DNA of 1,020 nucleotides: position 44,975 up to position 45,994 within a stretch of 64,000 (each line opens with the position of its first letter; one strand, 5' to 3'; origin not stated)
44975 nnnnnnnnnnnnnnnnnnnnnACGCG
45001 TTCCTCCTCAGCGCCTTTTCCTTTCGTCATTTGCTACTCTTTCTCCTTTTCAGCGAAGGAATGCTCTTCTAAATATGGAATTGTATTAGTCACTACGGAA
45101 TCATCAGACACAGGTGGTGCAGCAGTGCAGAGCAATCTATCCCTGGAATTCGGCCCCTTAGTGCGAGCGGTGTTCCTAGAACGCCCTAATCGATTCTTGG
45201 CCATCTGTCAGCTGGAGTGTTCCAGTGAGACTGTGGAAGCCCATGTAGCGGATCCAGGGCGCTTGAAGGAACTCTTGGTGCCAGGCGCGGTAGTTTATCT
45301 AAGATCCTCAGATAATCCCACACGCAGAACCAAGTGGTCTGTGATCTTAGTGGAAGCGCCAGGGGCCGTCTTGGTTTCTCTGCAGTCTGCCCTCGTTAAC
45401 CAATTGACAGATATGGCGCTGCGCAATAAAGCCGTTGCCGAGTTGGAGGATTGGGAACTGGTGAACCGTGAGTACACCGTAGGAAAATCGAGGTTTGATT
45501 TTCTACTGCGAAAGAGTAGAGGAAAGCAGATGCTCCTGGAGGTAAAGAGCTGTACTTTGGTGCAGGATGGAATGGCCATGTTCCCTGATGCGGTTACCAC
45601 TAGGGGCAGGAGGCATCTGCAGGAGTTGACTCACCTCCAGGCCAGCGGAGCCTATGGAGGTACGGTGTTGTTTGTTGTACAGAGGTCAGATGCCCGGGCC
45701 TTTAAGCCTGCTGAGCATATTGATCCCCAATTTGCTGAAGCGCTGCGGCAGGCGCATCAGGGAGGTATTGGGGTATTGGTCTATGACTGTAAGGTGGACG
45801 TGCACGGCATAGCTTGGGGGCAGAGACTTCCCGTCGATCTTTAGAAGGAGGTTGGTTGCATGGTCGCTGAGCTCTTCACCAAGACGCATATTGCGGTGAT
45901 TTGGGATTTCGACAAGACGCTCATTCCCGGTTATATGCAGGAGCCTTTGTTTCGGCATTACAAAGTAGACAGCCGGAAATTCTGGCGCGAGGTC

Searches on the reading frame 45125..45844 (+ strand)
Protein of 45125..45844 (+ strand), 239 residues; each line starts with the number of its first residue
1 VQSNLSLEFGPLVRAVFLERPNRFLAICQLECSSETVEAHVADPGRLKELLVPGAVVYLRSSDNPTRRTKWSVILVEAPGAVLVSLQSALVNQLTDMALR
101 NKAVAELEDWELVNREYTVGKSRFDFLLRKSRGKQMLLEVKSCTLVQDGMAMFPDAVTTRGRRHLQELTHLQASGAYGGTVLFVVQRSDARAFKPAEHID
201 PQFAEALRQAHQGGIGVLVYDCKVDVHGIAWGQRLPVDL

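Call 3: search_protein_families(library=pfam, proteins=[window:45125-45844:+], max_evalue=0.01)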
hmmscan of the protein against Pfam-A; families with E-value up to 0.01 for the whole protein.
window:45125-45844:+ (239 aa): 3 families
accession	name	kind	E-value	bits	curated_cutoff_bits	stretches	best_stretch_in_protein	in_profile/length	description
PF03749.19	SfsA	-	2.1e-47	160.8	22.8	1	90-226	2-136/138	Sugar fermentation stimulation protein RE domain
PF17746.7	SfsA_N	-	9.1e-21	74.2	25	1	18-81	1-59/63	SfsA N-terminal OB domain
PF01939.22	NucS_C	-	0.0015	18.9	24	1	92-143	3-53/124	Endonuclease NucS C-terminal domain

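Call 4: search_protein_families(library=ncbifam, proteins=[window:45125-45844:+], max_evalue=0.01)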
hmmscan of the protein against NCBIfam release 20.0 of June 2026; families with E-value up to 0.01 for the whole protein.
window:45125-45844:+ (239 aa): 1 family
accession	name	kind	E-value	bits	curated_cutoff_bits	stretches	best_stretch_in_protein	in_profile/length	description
TIGR00230.1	sfsA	equivalog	1.7e-61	207.5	126.45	1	5-231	3-226/234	DNA/RNA nuclease SfsA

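Call 65: search_protein_families(library=padloc, proteins=[window:45125-45844:+], max_evalue=0.01)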
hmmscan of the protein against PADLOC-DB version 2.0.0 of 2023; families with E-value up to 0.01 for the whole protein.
window:45125-45844:+ (239 aa): 0 families
